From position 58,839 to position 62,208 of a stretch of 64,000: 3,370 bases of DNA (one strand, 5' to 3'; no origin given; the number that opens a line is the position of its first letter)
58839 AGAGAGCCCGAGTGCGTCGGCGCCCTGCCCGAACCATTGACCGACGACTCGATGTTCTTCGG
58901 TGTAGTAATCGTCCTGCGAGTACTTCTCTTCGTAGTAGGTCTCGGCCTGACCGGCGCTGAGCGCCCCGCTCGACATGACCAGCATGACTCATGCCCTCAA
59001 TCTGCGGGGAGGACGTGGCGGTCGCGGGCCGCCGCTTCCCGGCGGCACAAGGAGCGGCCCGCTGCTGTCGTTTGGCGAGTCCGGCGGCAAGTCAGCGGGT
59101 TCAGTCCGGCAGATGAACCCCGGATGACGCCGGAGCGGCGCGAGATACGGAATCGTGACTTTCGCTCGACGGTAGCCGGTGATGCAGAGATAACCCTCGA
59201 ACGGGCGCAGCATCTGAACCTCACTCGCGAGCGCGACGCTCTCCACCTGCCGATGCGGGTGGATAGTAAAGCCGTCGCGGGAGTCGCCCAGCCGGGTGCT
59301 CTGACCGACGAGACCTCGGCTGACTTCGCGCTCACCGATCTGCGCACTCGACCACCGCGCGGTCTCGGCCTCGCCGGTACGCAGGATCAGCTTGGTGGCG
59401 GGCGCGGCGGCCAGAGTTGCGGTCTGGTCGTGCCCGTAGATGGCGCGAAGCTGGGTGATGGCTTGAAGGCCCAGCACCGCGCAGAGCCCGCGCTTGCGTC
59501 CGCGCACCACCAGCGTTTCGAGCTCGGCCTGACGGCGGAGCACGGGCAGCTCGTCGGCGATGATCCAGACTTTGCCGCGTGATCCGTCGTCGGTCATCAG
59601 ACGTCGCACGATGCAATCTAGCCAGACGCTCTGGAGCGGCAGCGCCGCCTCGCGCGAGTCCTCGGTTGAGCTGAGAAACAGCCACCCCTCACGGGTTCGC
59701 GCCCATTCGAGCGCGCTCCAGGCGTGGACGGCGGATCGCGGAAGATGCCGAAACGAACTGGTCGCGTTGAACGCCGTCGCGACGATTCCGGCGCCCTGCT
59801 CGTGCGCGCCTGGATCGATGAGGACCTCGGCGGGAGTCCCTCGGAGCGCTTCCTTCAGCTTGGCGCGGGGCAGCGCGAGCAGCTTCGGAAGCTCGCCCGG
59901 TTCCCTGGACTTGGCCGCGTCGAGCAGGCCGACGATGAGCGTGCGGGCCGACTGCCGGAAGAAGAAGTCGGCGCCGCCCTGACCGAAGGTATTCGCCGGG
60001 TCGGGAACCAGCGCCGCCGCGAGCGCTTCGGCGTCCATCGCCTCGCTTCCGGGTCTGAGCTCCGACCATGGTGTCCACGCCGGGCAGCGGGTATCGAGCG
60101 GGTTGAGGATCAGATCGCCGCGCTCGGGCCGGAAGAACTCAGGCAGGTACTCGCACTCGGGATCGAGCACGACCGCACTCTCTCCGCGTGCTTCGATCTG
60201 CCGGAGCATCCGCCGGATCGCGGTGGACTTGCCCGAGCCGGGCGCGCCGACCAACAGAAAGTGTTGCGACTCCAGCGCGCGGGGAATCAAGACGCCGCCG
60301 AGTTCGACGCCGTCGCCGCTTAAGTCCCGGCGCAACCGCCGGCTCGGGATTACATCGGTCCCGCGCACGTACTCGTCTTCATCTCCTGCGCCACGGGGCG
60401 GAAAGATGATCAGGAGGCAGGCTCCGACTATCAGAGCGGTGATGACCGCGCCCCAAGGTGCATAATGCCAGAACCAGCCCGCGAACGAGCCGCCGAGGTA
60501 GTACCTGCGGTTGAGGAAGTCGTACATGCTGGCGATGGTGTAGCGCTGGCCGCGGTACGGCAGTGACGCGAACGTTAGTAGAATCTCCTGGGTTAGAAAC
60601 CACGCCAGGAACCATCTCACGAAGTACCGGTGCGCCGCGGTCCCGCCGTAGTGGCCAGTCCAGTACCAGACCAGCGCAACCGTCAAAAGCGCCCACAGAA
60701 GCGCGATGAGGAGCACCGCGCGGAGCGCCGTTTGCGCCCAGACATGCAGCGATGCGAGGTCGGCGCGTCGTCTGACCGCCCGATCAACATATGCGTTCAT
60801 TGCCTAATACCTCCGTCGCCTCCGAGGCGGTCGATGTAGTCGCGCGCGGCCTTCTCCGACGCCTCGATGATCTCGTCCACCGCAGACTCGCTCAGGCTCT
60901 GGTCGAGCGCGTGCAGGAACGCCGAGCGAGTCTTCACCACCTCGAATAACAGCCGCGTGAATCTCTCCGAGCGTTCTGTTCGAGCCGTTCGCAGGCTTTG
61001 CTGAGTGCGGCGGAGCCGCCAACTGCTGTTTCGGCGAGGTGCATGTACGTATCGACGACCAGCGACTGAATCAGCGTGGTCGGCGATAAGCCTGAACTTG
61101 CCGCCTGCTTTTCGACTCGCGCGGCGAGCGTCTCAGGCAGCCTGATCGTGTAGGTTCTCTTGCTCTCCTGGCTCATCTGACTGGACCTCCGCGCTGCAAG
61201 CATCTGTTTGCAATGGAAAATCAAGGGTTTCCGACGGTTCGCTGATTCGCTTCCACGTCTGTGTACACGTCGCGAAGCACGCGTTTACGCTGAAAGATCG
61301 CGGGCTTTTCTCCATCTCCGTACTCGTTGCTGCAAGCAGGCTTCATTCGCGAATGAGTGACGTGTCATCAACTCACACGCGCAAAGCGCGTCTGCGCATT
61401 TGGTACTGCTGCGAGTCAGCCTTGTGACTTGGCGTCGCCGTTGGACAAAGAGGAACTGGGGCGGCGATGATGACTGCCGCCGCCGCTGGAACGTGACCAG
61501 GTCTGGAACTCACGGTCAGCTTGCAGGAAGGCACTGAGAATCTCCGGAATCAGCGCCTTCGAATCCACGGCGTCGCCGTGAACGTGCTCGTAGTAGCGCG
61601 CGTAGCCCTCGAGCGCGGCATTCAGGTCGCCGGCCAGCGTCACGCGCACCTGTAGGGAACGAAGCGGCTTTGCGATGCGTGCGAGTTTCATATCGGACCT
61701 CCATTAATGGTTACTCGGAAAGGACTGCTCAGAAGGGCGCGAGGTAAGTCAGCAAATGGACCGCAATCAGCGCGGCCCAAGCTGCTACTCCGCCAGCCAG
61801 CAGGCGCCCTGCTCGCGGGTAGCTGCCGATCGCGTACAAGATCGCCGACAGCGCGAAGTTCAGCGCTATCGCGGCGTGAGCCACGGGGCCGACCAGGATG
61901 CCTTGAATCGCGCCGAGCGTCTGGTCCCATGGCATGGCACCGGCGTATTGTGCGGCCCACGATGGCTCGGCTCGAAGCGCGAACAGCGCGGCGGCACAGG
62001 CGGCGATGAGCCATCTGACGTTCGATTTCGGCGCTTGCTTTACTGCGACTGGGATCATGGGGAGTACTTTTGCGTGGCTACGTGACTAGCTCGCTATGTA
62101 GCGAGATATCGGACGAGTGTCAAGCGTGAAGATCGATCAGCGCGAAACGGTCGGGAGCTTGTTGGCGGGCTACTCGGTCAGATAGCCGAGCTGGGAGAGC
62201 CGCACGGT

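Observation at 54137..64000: Integrative conjugative element at tRNA-Asn with MobF relaxase, T4CP and an ImmR/ImmA-type switch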

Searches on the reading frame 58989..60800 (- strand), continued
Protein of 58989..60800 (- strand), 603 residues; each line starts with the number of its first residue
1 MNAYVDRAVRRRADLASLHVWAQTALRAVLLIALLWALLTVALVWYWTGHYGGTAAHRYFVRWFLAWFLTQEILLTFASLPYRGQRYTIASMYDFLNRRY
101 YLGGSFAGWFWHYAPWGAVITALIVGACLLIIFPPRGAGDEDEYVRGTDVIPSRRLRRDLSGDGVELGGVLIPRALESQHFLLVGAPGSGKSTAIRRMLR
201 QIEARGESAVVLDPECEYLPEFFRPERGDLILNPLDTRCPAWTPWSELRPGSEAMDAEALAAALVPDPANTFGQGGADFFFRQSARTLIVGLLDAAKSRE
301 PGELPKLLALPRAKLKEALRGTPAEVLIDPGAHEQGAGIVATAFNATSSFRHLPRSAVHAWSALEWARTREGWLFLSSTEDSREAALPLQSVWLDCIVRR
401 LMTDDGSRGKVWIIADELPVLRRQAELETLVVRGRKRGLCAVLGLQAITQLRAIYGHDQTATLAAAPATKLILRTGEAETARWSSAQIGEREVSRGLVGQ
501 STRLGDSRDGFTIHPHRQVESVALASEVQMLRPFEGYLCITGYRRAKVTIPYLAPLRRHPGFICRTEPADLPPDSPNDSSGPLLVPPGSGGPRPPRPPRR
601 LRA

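Call 85: predict_structure(alignment_id=A3)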
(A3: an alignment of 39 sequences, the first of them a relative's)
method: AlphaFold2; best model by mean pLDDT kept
length: 221 residues; sequences in the alignment: 39
mean_pLDDT: 87.7   pTM: 0.88
mean pLDDT of the five models: 87.7, 86.7, 86.5, 86.3, 85.2
residues with pLDDT >= 90: 134; 70-90: 59; 50-70: 28; < 50: 0
segments of 3 or more residues with pLDDT < 50: none
pLDDT, mean of each block of 10 residues (from residue 1): 86 90 97 94 90 94 74 80 89 76 90 94 76 68 71 94 96 94 94 96 93 95 87
secondary structure, 60 per line:
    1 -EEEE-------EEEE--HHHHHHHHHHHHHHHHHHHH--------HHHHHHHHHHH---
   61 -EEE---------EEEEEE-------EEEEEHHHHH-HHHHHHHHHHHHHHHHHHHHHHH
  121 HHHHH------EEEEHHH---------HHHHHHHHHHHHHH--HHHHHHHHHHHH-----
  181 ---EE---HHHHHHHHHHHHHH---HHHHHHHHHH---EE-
elements in order: E2-5 E13-16 H19-38 H47-57 E62-64 E74-79 E87-91 H92-96 H98-125 E132-135 H148-161 H164-175 H189-202 H206-215

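Call 87: fold_search(model_id=the predicted structure, library=pdb)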
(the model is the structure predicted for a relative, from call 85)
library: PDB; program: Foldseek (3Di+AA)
matches with E <= 10: 82; with E <= 0.001: 1
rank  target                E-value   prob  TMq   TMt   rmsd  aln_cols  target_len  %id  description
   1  7t5t                  4.8e-06  1.00  0.59  0.48   3.8       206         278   16  Structure of Thauera sp. K11 CapP (released 2022-09-14)
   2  3dti                  5.6e-03  1.00  0.43  0.40   6.5       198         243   17  Crystal structure of the IRRE protein, a central regulator of DNA damage repair in deinococcaceae (released 2009-02-10)
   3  3dte                  1.0e-02  0.99  0.43  0.39   6.4       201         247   14  Crystal structure of the IRRE protein, a central regulator of DNA damage repair in deinococcaceae (released 2009-02-10)
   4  3c37_A                2.2e-02  0.38  0.24  0.24  14.9       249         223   13  X-ray structure of the putative Zn-dependent peptidase Q74D82 at the resolution 1.7 A. Northeast Structural Genomics C (released 2008-02-12)
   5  3c37_B                7.0e-02  0.25  0.25  0.25  15.1       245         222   14  X-ray structure of the putative Zn-dependent peptidase Q74D82 at the resolution 1.7 A. Northeast Structural Genomics C (released 2008-02-12)
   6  6ait_C                1.2e-01  0.44  0.32  0.19  15.0       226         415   13  Crystal structure of E. coli BepA (released 2018-12-26)
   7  4l7a_A                1.2e-01  0.18  0.26  0.23  17.6       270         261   10  Crystal structure of a putative zinc-binding metallo-peptidase (BACCAC_01431) from Bacteroides caccae ATCC 43185 at 2. (released 2013-07-03)
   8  4l7a_B                1.4e-01  0.18  0.26  0.23  17.6       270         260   10  Crystal structure of a putative zinc-binding metallo-peptidase (BACCAC_01431) from Bacteroides caccae ATCC 43185 at 2. (released 2013-07-03)
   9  6ait_B                1.7e-01  0.33  0.31  0.18  15.7       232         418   15  Crystal structure of E. coli BepA (released 2018-12-26)
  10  6ait_D                2.8e-01  0.18  0.27  0.17  15.3       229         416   14  Crystal structure of E. coli BepA (released 2018-12-26)
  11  1pwp_B                2.8e-01  0.16  0.27  0.10  12.8       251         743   11  Crystal Structure of the Anthrax Lethal Factor complexed with Small Molecule Inhibitor NSC 12155 (released 2004-01-13)
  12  6sar                  3.1e-01  0.16  0.25  0.16  16.3       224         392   14  E coli BepA/YfgC (released 2020-08-26)
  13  6wjj_I                3.5e-01  0.15  0.28  0.12  16.7       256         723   12  Anthrax octamer prechannel bound to full-length lethal factor (released 2020-12-16)
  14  6ait_E                3.7e-01  0.14  0.27  0.16  15.9       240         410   14  Crystal structure of E. coli BepA (released 2018-12-26)
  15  1pwu_B                3.7e-01  0.10  0.24  0.10  14.4       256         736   10  Crystal Structure of Anthrax Lethal Factor complexed with (3-(N-hydroxycarboxamido)-2-isobutylpropanoyl-Trp-methylamid (released 2004-02-03)
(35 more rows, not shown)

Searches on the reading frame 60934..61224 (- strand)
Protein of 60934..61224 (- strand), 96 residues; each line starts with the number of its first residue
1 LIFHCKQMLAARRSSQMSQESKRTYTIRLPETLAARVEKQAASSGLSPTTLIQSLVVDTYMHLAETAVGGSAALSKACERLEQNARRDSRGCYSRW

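Call 6: search_protein_families(library=pfam, proteins=[window:60934-61224:-], max_evalue=0.01)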
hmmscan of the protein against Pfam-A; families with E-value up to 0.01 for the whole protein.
window:60934-61224:- (96 aa): 1 family
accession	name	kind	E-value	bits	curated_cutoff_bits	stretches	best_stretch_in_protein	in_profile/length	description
PF07878.17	RHH_5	-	0.0024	18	26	0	26-57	5-36/43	CopG-like RHH_1 or ribbon-helix-helix domain, RHH_5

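Call 29: search_protein_families(library=ncbifam, proteins=[window:60934-61224:-], max_evalue=0.1)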
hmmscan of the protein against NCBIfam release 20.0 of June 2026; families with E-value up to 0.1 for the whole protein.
window:60934-61224:- (96 aa): 1 family
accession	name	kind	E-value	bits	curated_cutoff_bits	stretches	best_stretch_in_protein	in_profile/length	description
TIGR03117.2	cas_csf4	equivalog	0.019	13.1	400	1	10-79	47-115/800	type IV CRISPR-associated DEAD/DEAH-box helicase Csf4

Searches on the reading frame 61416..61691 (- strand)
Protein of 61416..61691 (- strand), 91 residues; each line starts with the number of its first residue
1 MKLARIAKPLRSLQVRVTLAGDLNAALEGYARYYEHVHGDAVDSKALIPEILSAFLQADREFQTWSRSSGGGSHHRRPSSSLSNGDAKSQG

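Call 6: search_protein_families(library=pfam, proteins=[window:61416-61691:-], max_evalue=0.01)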
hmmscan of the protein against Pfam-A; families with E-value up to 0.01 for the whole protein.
window:61416-61691:- (91 aa): 1 family
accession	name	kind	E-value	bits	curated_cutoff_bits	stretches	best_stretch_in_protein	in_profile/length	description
PF10038.14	DUF2274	-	3.3e-12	47.1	23.8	1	2-66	5-68/69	Protein of unknown function (DUF2274)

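Call 29: search_protein_families(library=ncbifam, proteins=[window:61416-61691:-], max_evalue=0.1)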
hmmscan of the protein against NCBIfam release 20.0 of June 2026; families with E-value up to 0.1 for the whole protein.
window:61416-61691:- (91 aa): 0 families

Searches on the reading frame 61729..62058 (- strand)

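Call 6: search_protein_families(library=pfam, proteins=[window:61729-62058:-], max_evalue=0.01)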
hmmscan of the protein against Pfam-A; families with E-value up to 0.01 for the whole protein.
window:61729-62058:- (109 aa): 1 family
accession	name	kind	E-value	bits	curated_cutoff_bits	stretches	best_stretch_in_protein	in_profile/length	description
PF04956.18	TrbC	-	4.7e-06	27.2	27.9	1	13-96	8-91/98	TrbC/VIRB2 pilin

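Call 29: search_protein_families(library=ncbifam, proteins=[window:61729-62058:-], max_evalue=0.1)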
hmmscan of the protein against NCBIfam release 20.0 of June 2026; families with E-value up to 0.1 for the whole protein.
window:61729-62058:- (109 aa): 1 family
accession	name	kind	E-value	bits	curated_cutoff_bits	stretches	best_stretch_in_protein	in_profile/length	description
NF010445.0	PRK13871.1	equivalog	0.00039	20.6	211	1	14-67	7-59/135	conjugal transfer pilin TrbC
